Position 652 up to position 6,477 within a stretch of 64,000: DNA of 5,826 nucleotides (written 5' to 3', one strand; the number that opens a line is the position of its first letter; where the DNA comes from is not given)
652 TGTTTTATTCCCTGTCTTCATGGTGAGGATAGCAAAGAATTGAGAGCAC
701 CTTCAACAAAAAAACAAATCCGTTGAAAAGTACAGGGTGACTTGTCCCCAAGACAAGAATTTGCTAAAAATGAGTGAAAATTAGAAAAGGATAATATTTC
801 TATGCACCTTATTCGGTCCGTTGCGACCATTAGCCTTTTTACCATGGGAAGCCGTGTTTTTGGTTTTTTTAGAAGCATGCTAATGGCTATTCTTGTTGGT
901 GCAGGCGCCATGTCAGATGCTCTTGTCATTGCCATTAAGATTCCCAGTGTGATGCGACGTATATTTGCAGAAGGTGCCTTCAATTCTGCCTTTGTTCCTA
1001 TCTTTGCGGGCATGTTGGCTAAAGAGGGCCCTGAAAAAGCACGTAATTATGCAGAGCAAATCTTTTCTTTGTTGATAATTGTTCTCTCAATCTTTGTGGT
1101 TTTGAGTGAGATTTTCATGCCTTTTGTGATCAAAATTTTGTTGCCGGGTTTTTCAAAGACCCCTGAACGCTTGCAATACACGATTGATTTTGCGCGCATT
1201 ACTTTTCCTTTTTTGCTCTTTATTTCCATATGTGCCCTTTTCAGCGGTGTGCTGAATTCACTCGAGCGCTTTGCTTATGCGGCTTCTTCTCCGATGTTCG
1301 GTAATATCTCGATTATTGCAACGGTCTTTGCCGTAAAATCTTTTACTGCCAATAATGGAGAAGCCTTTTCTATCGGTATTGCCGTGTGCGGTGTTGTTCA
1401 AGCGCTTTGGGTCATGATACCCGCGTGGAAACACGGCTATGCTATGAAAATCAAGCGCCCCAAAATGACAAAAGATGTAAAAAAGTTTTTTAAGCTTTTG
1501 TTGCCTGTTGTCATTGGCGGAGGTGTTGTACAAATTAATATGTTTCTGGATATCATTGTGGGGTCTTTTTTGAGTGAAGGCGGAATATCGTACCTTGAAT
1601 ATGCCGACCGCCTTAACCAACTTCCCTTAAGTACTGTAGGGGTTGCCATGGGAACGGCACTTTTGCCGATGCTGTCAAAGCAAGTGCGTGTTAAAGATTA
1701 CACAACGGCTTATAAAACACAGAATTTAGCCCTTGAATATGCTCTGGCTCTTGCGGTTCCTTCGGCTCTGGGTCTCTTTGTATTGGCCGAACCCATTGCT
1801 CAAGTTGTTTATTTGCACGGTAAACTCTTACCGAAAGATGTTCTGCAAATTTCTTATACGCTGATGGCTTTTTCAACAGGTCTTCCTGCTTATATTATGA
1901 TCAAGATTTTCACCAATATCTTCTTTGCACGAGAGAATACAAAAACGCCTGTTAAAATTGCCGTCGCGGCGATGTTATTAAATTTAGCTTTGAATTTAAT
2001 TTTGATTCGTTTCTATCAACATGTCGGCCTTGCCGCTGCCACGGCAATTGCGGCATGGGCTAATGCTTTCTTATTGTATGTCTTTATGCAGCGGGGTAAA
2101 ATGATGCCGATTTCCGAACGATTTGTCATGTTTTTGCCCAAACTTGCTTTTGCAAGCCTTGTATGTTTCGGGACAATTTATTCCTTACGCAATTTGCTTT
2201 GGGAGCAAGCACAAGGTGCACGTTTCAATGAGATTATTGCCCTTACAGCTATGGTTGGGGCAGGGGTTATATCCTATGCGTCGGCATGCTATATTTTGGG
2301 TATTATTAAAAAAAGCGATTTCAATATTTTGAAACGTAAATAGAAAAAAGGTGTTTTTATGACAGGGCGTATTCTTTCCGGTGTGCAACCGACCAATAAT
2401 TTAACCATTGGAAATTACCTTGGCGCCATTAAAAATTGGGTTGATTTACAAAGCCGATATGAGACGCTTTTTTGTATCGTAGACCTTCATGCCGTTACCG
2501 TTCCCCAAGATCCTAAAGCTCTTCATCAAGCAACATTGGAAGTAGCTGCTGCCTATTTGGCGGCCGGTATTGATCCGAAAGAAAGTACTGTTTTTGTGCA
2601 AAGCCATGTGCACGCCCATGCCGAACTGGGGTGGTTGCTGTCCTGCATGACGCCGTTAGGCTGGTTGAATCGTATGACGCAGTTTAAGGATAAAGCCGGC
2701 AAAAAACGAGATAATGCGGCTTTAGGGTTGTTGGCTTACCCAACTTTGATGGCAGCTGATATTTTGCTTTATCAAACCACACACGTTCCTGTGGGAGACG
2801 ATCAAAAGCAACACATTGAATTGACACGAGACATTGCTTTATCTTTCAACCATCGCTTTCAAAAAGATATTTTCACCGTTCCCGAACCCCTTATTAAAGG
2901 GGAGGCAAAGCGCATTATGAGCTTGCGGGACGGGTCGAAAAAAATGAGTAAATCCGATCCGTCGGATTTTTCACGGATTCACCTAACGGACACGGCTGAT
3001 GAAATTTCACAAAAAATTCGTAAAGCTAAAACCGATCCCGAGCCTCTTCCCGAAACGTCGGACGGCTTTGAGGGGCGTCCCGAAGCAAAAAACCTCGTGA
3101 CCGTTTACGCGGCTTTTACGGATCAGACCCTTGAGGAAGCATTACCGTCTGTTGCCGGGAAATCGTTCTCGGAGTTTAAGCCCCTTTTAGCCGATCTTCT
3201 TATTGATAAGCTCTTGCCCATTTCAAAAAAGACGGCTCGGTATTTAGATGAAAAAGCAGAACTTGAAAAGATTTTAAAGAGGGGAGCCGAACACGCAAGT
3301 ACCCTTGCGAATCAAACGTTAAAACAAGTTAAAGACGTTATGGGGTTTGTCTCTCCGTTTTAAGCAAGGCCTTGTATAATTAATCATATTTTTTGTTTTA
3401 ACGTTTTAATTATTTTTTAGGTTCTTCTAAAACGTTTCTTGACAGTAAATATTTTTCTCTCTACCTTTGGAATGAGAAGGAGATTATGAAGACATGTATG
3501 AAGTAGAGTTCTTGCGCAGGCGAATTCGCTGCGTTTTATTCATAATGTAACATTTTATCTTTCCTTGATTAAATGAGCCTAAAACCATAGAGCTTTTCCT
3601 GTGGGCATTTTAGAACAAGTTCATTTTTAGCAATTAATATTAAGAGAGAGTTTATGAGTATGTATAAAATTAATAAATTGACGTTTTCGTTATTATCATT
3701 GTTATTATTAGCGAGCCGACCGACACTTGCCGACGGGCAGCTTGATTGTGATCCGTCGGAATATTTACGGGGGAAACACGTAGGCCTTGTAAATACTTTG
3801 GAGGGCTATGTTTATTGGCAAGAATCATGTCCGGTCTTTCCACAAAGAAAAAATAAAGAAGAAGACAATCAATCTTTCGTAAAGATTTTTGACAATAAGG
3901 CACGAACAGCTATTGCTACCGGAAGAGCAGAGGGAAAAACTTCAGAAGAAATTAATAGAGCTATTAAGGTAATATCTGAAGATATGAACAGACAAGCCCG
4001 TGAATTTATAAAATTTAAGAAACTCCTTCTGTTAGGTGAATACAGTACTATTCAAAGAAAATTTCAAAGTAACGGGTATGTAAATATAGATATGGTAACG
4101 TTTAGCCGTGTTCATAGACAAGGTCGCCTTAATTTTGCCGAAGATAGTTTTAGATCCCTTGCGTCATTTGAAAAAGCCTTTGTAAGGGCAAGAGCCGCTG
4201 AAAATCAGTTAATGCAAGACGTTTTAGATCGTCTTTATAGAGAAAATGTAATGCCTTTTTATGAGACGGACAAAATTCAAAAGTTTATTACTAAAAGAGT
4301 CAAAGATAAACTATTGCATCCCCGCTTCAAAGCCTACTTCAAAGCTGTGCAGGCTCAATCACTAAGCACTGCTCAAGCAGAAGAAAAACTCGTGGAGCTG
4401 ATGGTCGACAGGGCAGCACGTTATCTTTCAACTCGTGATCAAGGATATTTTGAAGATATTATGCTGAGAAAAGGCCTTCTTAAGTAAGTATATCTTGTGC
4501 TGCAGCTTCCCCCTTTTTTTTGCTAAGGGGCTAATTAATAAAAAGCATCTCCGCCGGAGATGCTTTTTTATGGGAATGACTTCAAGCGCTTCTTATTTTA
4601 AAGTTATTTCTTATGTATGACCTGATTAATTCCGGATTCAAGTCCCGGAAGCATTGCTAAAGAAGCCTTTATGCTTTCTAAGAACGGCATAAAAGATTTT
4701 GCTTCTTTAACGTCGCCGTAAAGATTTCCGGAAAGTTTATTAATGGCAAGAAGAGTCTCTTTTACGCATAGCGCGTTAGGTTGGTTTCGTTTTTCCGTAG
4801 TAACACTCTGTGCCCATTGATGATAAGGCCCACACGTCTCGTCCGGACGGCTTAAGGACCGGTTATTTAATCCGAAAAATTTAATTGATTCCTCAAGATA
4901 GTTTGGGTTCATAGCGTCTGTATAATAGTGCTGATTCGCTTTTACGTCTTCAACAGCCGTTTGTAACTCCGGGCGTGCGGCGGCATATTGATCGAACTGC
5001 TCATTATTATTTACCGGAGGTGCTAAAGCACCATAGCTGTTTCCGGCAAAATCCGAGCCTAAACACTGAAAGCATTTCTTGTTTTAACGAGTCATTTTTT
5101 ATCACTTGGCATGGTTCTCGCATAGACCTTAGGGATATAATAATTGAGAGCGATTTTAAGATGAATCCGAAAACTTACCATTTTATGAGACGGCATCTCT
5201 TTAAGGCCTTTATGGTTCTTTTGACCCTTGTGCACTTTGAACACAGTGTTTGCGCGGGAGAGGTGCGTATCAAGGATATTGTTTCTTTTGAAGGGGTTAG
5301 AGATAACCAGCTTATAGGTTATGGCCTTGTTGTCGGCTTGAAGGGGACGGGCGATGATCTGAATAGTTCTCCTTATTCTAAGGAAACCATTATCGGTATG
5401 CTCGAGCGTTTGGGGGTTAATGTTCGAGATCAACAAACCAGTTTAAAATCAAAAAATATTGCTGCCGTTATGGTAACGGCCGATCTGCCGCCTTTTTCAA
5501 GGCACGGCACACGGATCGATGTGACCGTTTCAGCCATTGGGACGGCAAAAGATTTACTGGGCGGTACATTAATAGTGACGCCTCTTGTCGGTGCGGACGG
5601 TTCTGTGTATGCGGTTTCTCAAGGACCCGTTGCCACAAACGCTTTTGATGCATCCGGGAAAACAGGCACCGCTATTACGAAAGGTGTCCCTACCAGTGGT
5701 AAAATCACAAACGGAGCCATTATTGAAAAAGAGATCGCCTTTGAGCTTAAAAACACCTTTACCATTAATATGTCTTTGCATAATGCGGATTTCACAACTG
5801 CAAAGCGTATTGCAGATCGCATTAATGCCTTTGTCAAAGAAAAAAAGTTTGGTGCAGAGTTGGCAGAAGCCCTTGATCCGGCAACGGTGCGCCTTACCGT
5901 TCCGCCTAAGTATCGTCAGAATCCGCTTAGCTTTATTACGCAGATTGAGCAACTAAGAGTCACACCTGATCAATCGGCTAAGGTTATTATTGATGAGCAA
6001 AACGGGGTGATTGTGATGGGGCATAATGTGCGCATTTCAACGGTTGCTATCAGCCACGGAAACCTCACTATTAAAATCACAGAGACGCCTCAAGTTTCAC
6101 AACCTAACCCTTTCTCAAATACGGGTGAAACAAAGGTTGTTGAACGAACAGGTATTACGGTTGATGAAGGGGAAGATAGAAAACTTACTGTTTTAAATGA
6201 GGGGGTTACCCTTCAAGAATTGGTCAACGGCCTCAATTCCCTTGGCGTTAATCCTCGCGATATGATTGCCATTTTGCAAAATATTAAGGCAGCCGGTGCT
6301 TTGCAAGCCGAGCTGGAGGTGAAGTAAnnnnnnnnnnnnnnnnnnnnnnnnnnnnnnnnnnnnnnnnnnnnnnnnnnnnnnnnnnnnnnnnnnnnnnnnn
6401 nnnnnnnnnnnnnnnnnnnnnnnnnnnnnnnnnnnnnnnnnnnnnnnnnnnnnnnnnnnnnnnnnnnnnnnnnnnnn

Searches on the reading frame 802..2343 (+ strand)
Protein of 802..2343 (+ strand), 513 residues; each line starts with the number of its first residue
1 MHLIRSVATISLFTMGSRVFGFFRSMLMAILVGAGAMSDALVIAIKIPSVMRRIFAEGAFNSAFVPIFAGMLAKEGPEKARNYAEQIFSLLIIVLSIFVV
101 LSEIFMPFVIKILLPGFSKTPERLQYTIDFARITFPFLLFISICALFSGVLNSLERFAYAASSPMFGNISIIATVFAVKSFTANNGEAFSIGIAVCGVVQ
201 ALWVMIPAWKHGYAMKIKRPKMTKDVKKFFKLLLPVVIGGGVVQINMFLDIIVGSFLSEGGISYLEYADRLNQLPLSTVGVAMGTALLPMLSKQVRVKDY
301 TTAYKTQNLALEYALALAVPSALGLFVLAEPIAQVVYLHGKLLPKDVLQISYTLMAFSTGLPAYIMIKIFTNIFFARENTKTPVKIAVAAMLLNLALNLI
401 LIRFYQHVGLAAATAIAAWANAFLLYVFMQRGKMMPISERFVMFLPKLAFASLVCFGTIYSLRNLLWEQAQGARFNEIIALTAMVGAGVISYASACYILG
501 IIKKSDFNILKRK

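Call 5: search_protein_families(library=pfam, proteins=[window:802-2343:+], max_evalue=0.001)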
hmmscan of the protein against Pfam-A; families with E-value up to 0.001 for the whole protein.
window:802-2343:+ (513 aa): 2 families
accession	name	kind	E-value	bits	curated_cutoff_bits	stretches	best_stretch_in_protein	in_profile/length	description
PF03023.19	MurJ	-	1.7e-109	366.9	27.4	1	28-462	1-432/451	Lipid II flippase MurJ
PF01554.23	MatE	-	2.9e-11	43.8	24.9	2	245-400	12-161/161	MatE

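Call 23: find_encoding_contigs(protein=window:802-2343:+, flank=10000, max_places=3)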
Protein window:802-2343:+ (513 aa): 24 contigs read that carry it; 1 place shown.
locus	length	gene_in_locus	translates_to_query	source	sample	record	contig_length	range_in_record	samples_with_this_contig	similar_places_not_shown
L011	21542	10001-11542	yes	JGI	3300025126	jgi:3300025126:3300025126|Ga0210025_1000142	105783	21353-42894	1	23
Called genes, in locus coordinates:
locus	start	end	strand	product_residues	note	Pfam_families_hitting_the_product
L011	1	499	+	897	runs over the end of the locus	PF00330:Aconitase, PF00694:Aconitase_C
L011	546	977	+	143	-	-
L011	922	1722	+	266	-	-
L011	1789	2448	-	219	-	-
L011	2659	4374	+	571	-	PF00999:Na_H_Exchanger, PF02254:TrkA_N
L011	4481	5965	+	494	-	PF00999:Na_H_Exchanger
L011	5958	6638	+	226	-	PF01351:RNase_HII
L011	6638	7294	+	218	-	PF21948:LplA-B_cat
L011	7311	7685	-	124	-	-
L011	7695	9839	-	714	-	PF01182:Glucosamine_iso (weak), PF02585:PIG-L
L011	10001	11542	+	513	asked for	PF03023:MurJ, PF01554:MatE (weak)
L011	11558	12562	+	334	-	PF00579:tRNA-synt_1b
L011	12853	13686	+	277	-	-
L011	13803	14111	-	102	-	-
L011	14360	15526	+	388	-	PF02119:FlgI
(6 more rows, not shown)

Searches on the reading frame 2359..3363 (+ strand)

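Call 5: search_protein_families(library=pfam, proteins=[window:2359-3363:+], max_evalue=0.001)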
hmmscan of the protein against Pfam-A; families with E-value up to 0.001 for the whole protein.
window:2359-3363:+ (334 aa): 1 family
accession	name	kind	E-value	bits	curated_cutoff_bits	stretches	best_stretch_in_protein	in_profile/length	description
PF00579.31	tRNA-synt_1b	-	2.6e-72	244.1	21.1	1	4-271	7-277/292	tRNA synthetases class I (W and Y)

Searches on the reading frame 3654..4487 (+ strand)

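Call 5: search_protein_families(library=pfam, proteins=[window:3654-4487:+], max_evalue=0.001)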
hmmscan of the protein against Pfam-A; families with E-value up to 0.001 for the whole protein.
window:3654-4487:+ (277 aa): 0 families

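Call 30: search_protein_families(library=ncbifam, proteins=[window:3654-4487:+], max_evalue=0.01)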
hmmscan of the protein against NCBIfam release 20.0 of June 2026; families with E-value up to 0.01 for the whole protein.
window:3654-4487:+ (277 aa): 1 family
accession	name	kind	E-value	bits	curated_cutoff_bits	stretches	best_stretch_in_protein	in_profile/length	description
NF004637.0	PRK05986.1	subfamily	0.0086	15.8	185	0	64-215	10-151/197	cob(I)yrinic acid a,c-diamide adenosyltransferase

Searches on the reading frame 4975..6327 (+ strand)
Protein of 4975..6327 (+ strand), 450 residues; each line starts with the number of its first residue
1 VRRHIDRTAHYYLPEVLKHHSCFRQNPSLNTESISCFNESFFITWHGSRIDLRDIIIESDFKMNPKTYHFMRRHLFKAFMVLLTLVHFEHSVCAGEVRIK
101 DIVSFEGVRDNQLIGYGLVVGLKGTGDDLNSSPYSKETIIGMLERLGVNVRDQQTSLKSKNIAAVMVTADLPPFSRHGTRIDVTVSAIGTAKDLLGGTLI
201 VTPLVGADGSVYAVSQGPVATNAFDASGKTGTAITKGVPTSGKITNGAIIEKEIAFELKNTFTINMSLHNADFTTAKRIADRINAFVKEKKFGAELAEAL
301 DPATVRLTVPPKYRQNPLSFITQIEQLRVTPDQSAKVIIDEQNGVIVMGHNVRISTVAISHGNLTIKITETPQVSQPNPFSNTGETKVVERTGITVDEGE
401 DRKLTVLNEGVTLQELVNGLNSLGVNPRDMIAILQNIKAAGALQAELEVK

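Call 3: search_protein_families(library=pfam, proteins=[window:4975-6327:+], max_evalue=0.01)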
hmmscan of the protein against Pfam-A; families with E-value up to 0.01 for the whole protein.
window:4975-6327:+ (450 aa): 1 family
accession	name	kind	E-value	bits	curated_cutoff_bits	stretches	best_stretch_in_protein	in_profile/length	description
PF02119.21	FlgI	-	1.1e-137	459.1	25.3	1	98-449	1-343/343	Flagellar P-ring protein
